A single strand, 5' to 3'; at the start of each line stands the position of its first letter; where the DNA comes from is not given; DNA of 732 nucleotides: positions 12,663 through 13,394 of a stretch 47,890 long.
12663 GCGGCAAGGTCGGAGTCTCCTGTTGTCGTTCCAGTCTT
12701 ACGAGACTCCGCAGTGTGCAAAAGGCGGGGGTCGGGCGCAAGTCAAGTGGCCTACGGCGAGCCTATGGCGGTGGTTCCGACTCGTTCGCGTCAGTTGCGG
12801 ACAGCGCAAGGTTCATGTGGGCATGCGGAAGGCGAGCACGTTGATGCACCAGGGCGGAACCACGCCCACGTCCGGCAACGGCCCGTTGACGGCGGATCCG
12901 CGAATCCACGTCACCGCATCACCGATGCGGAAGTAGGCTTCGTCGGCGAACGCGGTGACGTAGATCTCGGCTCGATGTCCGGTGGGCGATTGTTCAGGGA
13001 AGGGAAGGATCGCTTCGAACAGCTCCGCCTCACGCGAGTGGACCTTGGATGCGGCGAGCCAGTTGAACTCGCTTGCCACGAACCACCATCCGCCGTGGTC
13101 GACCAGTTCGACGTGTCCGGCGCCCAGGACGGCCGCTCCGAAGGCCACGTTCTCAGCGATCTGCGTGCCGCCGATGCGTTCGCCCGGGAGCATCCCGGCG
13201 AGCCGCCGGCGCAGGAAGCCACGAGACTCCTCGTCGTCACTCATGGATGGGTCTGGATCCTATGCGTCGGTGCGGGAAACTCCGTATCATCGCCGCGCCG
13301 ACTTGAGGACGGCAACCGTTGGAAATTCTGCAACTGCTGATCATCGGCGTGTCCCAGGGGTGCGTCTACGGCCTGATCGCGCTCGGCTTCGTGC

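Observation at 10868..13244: Uncharacterised three-gene cassette in reverse orientation between ychF and the liv operon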

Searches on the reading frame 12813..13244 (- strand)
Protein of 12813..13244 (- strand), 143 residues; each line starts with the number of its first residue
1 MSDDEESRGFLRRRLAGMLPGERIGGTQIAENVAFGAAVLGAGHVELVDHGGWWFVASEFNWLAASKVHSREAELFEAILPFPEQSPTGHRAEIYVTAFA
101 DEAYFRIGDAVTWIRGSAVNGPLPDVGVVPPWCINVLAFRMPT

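Call 3: search_protein_families(library=pfam, proteins=[window:12813-13244:-], max_evalue=1)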
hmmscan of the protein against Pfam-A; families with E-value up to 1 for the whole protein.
window:12813-13244:- (143 aa): 0 families

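Call 4: search_protein_families(library=ncbifam, proteins=[window:12813-13244:-], max_evalue=1)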
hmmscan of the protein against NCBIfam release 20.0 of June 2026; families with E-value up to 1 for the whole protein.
window:12813-13244:- (143 aa): 0 families

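Call 5: search_protein_families(library=padloc, proteins=[window:12813-13244:-], max_evalue=1)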
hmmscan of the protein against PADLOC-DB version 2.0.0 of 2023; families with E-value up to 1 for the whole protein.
window:12813-13244:- (143 aa): 0 families

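Call 6: search_protein_families(library=phrogs, proteins=[window:12813-13244:-], max_evalue=1)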
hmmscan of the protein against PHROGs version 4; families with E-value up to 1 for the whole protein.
window:12813-13244:- (143 aa): 1 family
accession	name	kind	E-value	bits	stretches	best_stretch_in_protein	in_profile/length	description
phrog_9730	-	unknown function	0.27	12.3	1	105-119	3-17/39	-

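Call 9: search_solved_structures(query=window:12813-13244:-, max_evalue=10, show_alignments=2)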
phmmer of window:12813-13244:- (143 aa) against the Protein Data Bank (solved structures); distinct sequences matched with E-value up to 10: 0.

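Call 12: find_homologous_proteins(query=window:12813-13244:-)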
Query window:12813-13244:- (143 aa): 119 proteins with E <= 0.001 among 237 candidates.
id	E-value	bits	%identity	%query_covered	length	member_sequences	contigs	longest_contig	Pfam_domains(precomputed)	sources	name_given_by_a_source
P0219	4.3e-90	317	99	100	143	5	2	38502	-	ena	-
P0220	3.1e-80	285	90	99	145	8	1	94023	-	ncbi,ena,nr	ncbi:MAG: hypothetical protein F4X98_17420 [Gammaproteobacteria bacterium]|nr:hypothetical protein [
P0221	8.5e-72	258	84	97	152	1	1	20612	-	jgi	-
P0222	2.9e-69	250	79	96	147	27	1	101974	-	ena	-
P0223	1.3e-67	244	80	93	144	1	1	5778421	-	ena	-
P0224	1.7e-67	244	79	93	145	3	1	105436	-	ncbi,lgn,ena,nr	ncbi:MAG: hypothetical protein OXU77_01010 [Gammaproteobacteria bacterium]|nr:hypothetical protein [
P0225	2.6e-67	243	78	93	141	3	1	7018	-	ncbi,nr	ncbi:MAG: hypothetical protein OXH09_00740 [Gammaproteobacteria bacterium]|nr:hypothetical protein [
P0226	7.7e-67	242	72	99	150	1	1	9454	-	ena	-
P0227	9.3e-67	241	75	97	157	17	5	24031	-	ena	-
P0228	1.1e-66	241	77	97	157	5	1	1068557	-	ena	-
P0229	1.5e-66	241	79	92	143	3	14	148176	-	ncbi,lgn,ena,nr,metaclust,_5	ncbi:MAG: hypothetical protein J4F38_05990 [Pseudomonadales bacterium]|nr:hypothetical protein [Pseu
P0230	4.8e-66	239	79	96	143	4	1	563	-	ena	-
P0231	8.4e-66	238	78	94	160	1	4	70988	-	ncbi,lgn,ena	-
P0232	3.8e-65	236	78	93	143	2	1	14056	-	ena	-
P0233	7.6e-65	235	75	96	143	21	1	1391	-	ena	-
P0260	8.7e-61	222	69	100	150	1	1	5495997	-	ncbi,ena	-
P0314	9.9e-39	150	56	91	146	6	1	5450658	-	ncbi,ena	-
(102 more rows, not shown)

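Call 16: find_encoding_contigs(protein=P0260, flank=8000, max_places=3)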
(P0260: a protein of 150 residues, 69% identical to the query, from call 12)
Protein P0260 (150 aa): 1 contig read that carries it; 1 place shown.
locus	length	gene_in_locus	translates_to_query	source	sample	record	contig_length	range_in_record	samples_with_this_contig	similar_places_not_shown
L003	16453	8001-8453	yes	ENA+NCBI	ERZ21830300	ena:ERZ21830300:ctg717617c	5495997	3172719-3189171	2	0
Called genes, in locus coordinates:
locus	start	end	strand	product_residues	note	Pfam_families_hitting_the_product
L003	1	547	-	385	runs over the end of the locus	PF00561:Abhydrolase_1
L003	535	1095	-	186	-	PF02325:CCB3_YggT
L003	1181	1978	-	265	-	PF03807:F420_oxidored, PF14748:P5CR_dimer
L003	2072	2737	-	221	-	PF01168:Ala_racemase_N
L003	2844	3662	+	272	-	PF00106:adh_short, PF08659:KR, PF13561:adh_short_C2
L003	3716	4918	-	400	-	PF00487:FA_desaturase, PF01610:DDE_Tnp_ISL3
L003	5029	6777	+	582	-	PF05430:Methyltransf_30, PF01266:DAO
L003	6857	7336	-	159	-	-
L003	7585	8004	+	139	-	PF08818:DUF1801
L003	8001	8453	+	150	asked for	-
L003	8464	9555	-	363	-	PF01926:MMR_HSR1, PF02421:FeoB_N (weak), PF06071:YchF-GTPase_C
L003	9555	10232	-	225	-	PF01195:Pept_tRNA_hydro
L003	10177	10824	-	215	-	PF01386:Ribosomal_L25p, PF14693:Ribosomal_TL5_C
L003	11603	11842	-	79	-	-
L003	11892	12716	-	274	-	PF00378:ECH_1, PF16113:ECH_2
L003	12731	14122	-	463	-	PF01425:Amidase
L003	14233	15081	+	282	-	PF08450:SGL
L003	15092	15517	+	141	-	PF00903:Glyoxalase, PF06983:3-dmu-9_3-mt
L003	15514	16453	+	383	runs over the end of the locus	PF02746:MR_MLE_N, PF13378:MR_MLE_C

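Call 17: find_encoding_contigs(protein=P0314, flank=8000, max_places=3)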
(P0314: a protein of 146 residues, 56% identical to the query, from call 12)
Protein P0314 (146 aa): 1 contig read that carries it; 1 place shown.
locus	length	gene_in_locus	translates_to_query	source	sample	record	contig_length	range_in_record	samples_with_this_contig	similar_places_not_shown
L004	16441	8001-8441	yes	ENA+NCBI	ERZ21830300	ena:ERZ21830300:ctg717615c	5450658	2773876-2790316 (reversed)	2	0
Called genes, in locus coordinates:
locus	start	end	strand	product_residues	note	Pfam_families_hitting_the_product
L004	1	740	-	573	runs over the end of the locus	-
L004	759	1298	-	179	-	PF20101:DUF6491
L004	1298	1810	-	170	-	-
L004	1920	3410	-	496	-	PF02074:Peptidase_M32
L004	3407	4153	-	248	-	-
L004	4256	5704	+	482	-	PF04174:CP_ATPgrasp_1, PF14403:CP_ATPgrasp_2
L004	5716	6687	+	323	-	PF04168:Alpha-E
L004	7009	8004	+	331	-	PF07690:MFS_1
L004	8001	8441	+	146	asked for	-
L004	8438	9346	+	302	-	PF00850:Hist_deacetyl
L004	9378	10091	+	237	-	PF00520:Ion_trans, PF07885:Ion_trans_2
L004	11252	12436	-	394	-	PF01548:DEDD_Tnp_IS110, PF02371:Transposase_20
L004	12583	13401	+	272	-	-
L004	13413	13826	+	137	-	-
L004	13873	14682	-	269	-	PF02668:TauD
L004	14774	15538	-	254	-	PF00106:adh_short, PF08659:KR, PF23441:SDR (weak), PF13561:adh_short_C2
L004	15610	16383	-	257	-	PF00378:ECH_1, PF16113:ECH_2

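Call 28: find_encoding_contigs(protein=P0223, flank=8000, max_places=3)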
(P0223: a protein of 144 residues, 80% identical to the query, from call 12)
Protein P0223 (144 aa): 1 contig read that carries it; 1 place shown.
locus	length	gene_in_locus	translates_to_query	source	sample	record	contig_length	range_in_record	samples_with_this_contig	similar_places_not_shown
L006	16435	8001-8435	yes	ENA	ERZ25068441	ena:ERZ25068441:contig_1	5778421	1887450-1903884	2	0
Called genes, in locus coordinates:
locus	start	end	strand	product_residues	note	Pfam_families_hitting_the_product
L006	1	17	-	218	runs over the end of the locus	PF01027:Bax1-I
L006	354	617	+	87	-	-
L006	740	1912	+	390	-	PF04055:Radical_SAM, PF13353:Fer4_12 (faint)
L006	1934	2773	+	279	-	-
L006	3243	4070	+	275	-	PF03480:DctP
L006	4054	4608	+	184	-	PF04290:DctQ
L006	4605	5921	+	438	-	PF06808:DctM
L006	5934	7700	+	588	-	PF00860:Xan_ur_permease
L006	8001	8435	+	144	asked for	-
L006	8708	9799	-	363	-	PF01926:MMR_HSR1, PF02421:FeoB_N, PF06071:YchF-GTPase_C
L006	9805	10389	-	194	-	PF01195:Pept_tRNA_hydro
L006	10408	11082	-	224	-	PF01386:Ribosomal_L25p, PF14693:Ribosomal_TL5_C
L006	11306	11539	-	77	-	-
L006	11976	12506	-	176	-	PF03550:LolB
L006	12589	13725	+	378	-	PF03462:PCRF, PF00472:RF-1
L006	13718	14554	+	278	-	PF17827:PrmC_N, PF05175:MTS, PF06325:PrmA (weak), PF13489:Methyltransf_23 (faint), PF08241:Methyltransf_11 (faint), PF08242:Methyltransf_12 (weak), PF13649:Methyltransf_25, PF13847:Methyltransf_31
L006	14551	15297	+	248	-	PF00899:ThiF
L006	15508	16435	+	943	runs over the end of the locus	PF07715:Plug, PF00593:TonB_dep_Rec_b-barrel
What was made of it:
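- Checked: A lies directly beside ychF in relatives that lack B-C at that site (calls 16, 28).
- In two relatives with genomes of 5.5 and 5.8 Mb, A abuts ychF (calls 16, 28). A sits next to ychF without B-C in L003 and L006, and next to unrelated genes in L004 (calls 16, 17, 28).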

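Call 84: search_solved_structures(query=A11, max_evalue=10, show_alignments=2)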
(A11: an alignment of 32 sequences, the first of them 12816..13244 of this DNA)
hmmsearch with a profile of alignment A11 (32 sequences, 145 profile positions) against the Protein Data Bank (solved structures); distinct sequences matched with E-value up to 10: 7.
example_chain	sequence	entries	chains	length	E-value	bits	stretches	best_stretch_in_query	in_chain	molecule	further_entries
8i6r_B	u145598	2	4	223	0.14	14.7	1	5-49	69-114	Cell division ATP-binding protein FtsE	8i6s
8i6o_B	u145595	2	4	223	0.14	14.7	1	5-49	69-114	Cell division ATP-binding protein FtsE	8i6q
6nu2_AY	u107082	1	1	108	0.47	13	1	72-116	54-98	28S ribosomal protein S31, mitochondrial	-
5aj4_Ah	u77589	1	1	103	0.52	12.9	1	73-117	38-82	MITORIBOSOMAL PROTEIN MS31, MRPS31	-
9ojm_Y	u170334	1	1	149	0.67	12.5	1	72-117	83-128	28S ribosomal protein S27, mitochondrial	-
3ia4_A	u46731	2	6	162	1.7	11.2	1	37-71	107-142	Dihydrofolate reductase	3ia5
2zza_A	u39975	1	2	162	1.7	11.2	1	37-71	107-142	Dihydrofolate reductase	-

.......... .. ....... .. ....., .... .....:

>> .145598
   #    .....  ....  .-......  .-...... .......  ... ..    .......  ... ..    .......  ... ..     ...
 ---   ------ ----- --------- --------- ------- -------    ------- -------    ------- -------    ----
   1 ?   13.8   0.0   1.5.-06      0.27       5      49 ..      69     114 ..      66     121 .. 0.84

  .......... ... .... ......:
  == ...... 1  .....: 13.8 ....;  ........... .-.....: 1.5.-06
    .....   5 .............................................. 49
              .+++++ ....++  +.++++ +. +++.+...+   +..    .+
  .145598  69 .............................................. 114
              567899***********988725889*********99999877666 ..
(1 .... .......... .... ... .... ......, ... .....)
